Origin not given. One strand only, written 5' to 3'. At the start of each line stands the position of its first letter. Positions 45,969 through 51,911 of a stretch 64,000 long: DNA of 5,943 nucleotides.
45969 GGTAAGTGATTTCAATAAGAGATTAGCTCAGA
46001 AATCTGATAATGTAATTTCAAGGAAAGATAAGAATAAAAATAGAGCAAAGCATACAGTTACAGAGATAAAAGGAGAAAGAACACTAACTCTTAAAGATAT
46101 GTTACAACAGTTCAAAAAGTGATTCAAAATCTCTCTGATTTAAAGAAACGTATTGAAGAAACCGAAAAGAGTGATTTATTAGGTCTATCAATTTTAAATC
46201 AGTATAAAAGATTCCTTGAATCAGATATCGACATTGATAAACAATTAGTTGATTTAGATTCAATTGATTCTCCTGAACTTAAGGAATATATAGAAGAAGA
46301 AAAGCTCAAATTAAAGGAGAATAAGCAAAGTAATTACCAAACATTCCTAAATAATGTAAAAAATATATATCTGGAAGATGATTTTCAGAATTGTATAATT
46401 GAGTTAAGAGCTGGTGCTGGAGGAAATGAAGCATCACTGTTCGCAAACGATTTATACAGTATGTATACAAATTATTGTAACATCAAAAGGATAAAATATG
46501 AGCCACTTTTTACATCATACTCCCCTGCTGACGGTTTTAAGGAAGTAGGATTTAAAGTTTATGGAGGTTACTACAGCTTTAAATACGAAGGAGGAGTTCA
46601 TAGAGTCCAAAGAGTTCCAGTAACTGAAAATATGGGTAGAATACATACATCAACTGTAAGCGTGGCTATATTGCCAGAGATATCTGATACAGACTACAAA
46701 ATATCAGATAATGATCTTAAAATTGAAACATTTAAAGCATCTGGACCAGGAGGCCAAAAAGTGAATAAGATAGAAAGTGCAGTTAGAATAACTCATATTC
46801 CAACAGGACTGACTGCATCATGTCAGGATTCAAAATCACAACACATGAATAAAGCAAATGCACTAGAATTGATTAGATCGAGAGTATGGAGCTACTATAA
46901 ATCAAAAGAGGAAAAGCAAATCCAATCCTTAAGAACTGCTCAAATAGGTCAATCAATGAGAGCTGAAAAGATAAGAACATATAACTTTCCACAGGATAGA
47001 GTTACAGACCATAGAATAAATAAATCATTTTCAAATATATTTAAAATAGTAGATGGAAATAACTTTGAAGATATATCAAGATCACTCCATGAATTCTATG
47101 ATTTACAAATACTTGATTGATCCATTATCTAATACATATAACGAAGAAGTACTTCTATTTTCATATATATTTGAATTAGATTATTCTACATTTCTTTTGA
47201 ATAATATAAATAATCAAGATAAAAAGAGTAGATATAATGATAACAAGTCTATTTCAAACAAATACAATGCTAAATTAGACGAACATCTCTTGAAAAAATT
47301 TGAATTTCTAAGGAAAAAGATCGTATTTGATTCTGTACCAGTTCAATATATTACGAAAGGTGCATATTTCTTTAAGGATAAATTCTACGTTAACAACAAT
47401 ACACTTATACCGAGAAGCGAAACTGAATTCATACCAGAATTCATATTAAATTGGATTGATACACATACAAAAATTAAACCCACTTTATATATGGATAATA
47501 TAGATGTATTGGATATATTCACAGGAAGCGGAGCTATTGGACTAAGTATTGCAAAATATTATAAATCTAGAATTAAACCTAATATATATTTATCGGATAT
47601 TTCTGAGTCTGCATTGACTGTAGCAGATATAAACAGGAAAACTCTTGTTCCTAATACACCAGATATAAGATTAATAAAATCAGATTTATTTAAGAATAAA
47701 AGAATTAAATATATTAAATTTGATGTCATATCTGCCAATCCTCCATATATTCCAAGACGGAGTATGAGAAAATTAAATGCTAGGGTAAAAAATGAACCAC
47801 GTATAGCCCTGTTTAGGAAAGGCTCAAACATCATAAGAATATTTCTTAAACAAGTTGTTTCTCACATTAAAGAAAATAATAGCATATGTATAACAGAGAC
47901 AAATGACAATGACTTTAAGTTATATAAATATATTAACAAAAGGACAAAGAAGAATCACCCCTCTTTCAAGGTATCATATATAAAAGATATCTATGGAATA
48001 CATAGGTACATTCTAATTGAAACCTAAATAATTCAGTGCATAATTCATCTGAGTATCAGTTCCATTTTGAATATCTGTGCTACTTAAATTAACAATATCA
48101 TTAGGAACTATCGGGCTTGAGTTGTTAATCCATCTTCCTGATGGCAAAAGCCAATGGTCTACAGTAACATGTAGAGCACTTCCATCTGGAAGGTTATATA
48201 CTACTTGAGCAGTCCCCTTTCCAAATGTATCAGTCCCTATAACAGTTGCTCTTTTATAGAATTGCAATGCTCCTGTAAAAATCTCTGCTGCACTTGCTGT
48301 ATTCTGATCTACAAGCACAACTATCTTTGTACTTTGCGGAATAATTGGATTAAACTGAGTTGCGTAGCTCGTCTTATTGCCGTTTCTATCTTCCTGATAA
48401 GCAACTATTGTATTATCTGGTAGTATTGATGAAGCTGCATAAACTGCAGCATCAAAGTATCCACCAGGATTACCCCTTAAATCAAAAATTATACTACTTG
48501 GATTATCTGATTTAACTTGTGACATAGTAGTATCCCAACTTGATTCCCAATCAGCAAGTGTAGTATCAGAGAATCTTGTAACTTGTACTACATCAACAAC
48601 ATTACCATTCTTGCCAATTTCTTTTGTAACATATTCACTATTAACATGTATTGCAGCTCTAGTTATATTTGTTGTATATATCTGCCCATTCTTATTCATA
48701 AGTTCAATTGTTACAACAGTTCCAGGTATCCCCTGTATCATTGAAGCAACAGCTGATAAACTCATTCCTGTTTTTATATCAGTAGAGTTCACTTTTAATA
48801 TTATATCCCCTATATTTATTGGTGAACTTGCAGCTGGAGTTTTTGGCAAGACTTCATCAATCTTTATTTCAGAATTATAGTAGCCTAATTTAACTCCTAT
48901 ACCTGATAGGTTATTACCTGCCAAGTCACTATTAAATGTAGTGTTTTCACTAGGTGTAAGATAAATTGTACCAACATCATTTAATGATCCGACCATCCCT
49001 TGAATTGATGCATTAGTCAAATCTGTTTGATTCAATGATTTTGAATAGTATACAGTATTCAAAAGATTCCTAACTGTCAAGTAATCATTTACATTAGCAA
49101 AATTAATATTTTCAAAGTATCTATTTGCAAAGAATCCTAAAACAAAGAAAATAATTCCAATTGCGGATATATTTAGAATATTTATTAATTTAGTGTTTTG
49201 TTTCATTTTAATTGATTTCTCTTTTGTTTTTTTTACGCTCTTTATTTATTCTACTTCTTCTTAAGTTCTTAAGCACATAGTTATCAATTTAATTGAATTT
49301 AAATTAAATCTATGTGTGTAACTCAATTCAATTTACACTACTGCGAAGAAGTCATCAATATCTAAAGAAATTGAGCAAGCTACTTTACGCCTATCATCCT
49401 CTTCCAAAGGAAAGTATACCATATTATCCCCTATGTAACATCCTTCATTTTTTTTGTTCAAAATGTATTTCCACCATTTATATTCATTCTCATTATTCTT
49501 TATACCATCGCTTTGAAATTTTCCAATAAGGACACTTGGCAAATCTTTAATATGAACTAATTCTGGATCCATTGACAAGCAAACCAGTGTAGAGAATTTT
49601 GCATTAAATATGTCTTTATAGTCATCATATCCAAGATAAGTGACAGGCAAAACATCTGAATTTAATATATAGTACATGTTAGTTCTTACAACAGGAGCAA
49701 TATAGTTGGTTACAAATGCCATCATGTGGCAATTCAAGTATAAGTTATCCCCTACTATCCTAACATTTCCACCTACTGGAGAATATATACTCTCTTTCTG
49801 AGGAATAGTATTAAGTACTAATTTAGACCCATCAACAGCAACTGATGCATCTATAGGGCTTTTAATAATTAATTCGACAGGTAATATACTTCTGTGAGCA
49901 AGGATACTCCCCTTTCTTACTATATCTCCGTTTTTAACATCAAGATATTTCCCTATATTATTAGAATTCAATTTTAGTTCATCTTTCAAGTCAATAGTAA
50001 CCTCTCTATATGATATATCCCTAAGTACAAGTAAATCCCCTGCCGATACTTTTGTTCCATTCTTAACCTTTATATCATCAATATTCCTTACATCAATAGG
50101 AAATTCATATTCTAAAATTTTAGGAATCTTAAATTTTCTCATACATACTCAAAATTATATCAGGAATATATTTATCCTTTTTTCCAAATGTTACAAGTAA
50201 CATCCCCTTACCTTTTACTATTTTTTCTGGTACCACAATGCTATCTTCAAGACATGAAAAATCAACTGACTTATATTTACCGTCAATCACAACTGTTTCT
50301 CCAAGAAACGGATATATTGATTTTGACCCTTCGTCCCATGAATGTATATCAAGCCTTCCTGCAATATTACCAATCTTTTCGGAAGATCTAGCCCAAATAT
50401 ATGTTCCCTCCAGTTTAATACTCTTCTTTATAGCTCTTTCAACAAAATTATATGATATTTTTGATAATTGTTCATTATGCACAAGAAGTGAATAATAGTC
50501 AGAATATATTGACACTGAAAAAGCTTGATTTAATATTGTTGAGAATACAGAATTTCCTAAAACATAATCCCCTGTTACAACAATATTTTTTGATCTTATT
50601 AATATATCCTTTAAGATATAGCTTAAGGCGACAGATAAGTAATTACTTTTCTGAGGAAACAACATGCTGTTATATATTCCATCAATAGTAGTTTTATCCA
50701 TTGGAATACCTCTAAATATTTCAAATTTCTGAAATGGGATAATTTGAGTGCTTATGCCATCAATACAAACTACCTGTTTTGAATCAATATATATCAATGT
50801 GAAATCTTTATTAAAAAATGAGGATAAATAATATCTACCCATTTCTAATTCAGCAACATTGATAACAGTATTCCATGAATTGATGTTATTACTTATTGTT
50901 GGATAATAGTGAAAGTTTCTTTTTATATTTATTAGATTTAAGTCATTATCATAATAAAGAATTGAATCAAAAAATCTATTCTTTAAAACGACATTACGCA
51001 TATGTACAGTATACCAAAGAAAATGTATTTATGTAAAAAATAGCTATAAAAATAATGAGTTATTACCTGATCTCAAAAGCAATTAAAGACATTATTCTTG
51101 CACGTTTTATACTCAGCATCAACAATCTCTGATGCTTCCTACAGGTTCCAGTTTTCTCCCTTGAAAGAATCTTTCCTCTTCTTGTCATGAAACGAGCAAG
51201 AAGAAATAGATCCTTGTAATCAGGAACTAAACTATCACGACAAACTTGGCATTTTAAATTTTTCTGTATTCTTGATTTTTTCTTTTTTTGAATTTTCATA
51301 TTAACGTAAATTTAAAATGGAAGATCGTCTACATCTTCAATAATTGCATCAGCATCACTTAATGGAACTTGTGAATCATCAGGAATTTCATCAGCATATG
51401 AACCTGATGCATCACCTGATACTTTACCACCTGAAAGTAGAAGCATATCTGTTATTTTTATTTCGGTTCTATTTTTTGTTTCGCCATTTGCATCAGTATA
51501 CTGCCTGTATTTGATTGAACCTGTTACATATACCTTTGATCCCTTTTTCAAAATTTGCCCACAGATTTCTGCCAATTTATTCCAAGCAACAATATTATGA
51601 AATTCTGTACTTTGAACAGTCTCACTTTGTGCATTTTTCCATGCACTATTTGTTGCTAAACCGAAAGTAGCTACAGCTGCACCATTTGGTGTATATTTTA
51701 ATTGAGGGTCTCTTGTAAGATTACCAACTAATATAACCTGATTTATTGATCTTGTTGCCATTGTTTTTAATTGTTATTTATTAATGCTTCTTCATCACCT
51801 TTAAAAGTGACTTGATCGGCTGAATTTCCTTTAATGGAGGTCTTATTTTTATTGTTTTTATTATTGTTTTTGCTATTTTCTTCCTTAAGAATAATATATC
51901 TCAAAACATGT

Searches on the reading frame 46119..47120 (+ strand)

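Call 47: search_protein_families(library=pfam, proteins=[window:46119-47120:+], max_evalue=0.001)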
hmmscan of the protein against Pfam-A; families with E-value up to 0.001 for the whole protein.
window:46119-47120:+ (333 aa): 2 families
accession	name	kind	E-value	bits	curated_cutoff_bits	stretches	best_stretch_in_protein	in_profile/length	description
PF03462.23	PCRF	-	1.2e-38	133.3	24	1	23-182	35-194/194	PCRF domain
PF00472.26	RF-1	-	2.1e-37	128.1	35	1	191-299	3-116/116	RF-1 domain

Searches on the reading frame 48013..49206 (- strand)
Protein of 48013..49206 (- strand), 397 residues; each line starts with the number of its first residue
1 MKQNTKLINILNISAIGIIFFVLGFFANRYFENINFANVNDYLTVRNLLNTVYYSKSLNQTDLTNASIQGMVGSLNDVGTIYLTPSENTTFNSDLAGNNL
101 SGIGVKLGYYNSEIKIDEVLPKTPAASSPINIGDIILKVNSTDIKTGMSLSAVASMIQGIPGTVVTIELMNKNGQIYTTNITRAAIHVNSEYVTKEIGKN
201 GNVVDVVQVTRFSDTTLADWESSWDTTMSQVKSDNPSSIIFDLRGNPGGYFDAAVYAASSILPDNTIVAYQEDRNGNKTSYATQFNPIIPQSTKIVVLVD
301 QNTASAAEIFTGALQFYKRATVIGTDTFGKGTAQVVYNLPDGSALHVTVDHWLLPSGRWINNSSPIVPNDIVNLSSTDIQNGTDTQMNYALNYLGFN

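Call 47: search_protein_families(library=pfam, proteins=[window:48013-49206:-], max_evalue=0.001)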
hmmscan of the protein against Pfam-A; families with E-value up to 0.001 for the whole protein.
window:48013-49206:- (397 aa): 4 families
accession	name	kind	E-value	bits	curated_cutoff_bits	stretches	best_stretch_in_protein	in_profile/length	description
PF03572.23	Peptidase_S41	-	1.7e-41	142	24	1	206-368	4-161/165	Peptidase family S41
PF00595.29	PDZ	-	3.2e-09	37.5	23.2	1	97-168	8-79/81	PDZ domain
PF13180.12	PDZ_2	-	1.9e-06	28.5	27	1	102-173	2-71/80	PDZ domain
PF17820.7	PDZ_6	-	2.2e-06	27.7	27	1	116-168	2-51/54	PDZ domain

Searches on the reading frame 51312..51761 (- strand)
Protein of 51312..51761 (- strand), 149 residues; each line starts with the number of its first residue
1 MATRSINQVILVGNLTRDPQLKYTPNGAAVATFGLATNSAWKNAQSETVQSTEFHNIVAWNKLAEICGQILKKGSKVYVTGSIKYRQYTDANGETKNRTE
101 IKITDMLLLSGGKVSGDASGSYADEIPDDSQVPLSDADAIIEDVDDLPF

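Call 47: search_protein_families(library=pfam, proteins=[window:51312-51761:-], max_evalue=0.001)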
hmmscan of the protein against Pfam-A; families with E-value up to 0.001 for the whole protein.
window:51312-51761:- (149 aa): 2 families
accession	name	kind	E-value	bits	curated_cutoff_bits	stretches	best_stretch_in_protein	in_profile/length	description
PF00436.31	SSB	-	1.5e-36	125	26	1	6-108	1-103/104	Single-strand binding protein family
PF22657.2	SSB_1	-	3.3e-05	24.4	27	1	7-86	1-78/91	Another single-strand binding protein family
